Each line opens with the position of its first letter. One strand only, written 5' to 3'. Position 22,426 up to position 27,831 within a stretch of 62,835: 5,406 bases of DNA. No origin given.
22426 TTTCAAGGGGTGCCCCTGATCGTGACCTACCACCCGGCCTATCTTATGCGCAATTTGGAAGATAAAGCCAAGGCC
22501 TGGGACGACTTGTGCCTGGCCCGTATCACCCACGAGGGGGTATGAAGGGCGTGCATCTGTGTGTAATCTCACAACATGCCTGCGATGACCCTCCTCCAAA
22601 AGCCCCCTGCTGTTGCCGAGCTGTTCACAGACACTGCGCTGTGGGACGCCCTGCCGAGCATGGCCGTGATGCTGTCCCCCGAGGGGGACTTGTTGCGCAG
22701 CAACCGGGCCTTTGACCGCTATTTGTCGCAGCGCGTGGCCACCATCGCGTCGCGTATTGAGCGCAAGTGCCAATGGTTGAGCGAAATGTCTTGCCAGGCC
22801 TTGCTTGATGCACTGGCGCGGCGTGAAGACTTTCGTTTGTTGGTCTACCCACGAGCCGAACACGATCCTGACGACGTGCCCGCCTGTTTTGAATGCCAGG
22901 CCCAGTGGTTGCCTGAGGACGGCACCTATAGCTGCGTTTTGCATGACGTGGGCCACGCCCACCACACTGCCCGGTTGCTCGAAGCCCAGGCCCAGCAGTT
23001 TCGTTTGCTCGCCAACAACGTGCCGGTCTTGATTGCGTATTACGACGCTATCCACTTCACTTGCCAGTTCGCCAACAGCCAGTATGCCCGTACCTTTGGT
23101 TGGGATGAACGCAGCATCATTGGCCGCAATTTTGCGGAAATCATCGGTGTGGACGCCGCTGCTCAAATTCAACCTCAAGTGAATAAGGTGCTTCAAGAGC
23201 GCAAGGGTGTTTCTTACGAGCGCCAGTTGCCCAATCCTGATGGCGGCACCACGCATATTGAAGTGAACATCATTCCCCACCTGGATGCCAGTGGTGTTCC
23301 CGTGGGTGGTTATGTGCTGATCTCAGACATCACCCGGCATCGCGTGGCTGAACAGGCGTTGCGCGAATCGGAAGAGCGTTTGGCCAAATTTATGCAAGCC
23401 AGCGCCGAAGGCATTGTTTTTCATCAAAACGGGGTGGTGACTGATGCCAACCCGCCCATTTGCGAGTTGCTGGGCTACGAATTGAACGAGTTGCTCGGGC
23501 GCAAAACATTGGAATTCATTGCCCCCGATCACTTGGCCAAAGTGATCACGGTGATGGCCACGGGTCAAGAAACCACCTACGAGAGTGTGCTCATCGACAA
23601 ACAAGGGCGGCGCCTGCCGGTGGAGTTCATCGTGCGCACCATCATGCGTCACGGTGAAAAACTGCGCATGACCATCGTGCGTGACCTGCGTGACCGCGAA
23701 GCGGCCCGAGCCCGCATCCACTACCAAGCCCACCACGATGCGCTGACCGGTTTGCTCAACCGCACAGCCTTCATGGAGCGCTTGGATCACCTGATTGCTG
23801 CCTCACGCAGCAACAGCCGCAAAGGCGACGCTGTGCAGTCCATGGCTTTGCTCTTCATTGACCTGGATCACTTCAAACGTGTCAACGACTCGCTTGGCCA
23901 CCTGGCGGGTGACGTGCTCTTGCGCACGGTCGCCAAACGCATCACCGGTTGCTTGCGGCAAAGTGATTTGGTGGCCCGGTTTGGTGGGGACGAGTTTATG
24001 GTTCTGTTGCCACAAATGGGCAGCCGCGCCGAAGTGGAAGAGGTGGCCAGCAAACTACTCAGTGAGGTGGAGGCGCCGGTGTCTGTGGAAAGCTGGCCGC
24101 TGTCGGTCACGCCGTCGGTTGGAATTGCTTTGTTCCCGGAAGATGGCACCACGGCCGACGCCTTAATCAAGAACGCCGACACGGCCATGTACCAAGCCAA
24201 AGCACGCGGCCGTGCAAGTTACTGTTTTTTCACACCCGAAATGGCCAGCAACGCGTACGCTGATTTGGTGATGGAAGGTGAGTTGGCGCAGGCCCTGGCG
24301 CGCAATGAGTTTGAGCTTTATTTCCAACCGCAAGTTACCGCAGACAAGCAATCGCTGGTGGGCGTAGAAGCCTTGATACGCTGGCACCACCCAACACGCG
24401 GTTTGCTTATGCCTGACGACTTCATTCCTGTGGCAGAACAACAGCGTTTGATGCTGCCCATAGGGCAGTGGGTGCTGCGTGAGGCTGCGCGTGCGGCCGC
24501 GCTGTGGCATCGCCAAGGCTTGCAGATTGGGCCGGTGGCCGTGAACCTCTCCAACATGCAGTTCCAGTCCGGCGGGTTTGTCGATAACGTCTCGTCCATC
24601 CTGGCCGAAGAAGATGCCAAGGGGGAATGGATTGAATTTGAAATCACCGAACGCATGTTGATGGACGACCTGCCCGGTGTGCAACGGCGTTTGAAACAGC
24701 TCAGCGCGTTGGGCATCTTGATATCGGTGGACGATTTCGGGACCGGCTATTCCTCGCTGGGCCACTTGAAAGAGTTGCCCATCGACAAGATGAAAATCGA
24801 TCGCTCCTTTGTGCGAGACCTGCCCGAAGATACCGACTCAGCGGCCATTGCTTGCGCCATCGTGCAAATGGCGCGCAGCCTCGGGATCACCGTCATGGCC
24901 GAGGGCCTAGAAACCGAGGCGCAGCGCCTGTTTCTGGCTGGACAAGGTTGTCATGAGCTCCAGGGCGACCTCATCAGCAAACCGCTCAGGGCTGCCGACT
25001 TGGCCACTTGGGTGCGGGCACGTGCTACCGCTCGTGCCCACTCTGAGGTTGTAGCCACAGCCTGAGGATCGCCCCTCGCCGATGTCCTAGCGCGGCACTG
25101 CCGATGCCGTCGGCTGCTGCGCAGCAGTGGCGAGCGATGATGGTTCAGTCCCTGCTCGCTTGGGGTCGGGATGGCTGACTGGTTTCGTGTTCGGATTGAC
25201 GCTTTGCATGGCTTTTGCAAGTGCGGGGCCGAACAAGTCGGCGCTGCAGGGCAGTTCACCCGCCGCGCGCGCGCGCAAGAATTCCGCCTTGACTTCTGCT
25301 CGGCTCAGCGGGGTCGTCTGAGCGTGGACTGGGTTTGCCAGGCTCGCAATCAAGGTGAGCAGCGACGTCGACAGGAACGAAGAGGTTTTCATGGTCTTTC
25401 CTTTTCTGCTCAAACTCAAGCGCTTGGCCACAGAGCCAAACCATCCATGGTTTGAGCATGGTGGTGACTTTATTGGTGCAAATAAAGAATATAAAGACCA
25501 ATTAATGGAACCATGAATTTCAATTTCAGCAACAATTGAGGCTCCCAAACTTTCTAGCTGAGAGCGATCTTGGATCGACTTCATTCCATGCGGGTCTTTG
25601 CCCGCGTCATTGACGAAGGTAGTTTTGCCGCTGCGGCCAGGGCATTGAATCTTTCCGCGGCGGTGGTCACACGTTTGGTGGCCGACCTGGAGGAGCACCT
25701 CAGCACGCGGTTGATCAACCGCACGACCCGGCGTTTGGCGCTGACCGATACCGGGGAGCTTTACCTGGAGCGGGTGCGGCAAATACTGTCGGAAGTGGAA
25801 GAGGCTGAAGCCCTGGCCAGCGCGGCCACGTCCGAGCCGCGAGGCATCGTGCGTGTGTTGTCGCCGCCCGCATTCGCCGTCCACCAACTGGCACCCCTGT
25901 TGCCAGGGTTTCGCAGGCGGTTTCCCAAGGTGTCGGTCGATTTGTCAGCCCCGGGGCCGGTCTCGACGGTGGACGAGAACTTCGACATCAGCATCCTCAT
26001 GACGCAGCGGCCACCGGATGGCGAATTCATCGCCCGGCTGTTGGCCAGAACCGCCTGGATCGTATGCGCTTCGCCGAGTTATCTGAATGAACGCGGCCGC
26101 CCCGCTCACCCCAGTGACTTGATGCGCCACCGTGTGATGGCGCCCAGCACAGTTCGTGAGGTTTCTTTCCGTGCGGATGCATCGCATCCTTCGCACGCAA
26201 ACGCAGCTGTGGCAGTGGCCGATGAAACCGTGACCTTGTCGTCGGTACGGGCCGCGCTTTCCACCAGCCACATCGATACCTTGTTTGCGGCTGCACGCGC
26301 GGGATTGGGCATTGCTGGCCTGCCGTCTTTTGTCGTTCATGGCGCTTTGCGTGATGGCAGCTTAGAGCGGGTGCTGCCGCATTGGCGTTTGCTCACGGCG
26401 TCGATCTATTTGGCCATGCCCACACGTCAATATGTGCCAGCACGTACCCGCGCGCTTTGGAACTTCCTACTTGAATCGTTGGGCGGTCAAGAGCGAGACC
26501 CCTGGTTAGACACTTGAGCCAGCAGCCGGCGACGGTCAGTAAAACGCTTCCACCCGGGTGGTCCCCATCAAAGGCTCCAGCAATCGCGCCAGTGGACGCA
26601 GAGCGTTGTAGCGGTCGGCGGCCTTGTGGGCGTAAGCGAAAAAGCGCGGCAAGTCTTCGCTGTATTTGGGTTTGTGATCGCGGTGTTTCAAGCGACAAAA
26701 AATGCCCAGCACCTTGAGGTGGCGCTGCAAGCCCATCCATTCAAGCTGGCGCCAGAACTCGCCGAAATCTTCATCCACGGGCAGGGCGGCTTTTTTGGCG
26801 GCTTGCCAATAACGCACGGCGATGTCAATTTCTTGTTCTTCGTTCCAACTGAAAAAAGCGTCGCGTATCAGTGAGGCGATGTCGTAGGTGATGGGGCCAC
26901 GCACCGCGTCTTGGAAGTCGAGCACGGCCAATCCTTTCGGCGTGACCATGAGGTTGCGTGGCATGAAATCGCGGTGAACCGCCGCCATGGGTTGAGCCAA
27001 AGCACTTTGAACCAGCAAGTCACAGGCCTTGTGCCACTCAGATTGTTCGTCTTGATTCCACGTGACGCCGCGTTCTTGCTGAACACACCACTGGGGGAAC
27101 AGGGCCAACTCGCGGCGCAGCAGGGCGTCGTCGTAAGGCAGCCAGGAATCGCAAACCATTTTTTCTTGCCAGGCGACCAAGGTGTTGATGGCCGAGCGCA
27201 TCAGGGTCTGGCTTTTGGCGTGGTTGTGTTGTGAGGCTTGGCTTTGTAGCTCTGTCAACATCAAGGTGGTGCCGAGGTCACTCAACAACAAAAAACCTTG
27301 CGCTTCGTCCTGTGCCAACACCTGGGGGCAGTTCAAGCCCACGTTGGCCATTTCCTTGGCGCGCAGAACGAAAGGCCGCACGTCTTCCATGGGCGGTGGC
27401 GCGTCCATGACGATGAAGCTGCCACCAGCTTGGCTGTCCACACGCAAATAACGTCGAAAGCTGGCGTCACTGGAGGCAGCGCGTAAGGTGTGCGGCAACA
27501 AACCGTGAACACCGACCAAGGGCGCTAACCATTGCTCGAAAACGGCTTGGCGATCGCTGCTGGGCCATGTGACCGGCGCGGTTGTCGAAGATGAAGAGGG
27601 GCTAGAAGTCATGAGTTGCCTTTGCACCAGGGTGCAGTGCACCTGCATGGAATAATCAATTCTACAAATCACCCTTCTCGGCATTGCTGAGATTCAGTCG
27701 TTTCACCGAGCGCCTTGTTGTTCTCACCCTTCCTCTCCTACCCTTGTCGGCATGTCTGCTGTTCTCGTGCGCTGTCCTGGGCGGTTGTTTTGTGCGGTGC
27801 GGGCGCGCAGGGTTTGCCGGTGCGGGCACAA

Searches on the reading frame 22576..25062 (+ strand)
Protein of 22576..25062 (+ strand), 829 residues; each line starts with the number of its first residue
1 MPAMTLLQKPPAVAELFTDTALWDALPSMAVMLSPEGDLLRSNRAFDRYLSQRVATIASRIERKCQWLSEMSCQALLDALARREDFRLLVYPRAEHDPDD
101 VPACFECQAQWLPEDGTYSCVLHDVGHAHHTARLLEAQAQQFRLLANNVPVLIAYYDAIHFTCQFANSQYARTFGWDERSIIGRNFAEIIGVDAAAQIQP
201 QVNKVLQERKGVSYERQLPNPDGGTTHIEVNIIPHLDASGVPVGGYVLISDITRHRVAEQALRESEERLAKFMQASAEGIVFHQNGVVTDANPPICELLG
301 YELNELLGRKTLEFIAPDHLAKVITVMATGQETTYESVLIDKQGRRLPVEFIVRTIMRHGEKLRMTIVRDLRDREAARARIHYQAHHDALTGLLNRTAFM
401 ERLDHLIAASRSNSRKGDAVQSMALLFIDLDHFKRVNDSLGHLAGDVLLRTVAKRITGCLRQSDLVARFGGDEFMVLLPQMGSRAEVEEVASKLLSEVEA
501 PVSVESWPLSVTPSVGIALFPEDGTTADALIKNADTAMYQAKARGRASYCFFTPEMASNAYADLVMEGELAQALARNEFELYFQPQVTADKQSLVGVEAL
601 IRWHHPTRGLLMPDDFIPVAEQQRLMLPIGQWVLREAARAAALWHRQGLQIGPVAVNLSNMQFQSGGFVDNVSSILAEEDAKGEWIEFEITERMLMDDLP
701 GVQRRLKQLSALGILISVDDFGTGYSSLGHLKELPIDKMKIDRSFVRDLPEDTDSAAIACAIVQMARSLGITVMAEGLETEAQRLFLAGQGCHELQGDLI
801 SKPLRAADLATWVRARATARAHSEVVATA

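Call 22: search_protein_families(library=pfam, proteins=[window:22576-25062:+], max_evalue=0.00001)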
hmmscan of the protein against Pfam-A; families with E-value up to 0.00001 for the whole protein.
window:22576-25062:+ (829 aa): 7 families
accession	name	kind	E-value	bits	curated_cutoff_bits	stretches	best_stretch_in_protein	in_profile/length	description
PF00563.25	EAL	-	2.4e-70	237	31.3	1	569-803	3-236/236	EAL domain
PF00990.26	GGDEF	-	7.7e-50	169.2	23.8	1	385-546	1-159/161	Diguanylate cyclase, GGDEF domain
PF08448.16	PAS_4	-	7e-23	81.4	23.1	1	147-256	2-109/110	PAS fold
PF13426.13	PAS_9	-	1.1e-20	74.2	27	2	279-372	3-102/103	PAS domain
PF00989.32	PAS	-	1.4e-19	70.6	22.6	2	268-366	2-106/113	PAS fold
PF08447.18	PAS_3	-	2.6e-12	47.3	25.6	0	290-366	3-86/89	PAS fold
PF13188.13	PAS_8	-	3.4e-12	46.3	21.8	1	267-319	1-54/65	PAS domain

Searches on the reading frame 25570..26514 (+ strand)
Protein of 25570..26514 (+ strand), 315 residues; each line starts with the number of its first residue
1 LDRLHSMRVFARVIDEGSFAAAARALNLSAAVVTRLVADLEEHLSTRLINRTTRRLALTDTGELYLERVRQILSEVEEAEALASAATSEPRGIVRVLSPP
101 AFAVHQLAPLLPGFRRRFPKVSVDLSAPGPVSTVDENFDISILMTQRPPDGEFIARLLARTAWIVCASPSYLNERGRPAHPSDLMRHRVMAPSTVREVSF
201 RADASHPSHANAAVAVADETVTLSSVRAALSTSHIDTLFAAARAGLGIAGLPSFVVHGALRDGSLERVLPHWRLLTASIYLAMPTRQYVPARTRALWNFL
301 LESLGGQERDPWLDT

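Call 22: search_protein_families(library=pfam, proteins=[window:25570-26514:+], max_evalue=0.00001)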
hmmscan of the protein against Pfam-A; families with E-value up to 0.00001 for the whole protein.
window:25570-26514:+ (315 aa): 2 families
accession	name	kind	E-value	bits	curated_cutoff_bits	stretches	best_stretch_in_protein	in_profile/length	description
PF03466.25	LysR_substrate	-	2.9e-32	112.2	28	1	89-304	3-208/209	LysR substrate binding domain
PF00126.33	HTH_1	-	2.6e-18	66.2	26.6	1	4-63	1-60/60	Bacterial regulatory helix-turn-helix protein, lysR family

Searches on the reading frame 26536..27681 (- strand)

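Call 23: search_protein_families(library=pfam, proteins=[window:26536-27681:-], max_evalue=0.00001)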
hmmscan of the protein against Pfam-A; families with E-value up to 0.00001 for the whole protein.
window:26536-27681:- (381 aa): 1 family
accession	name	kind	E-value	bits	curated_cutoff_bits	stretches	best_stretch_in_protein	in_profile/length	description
PF01636.29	APH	-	8.6e-30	104.7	23.2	1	65-293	1-230/239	Phosphotransferase enzyme family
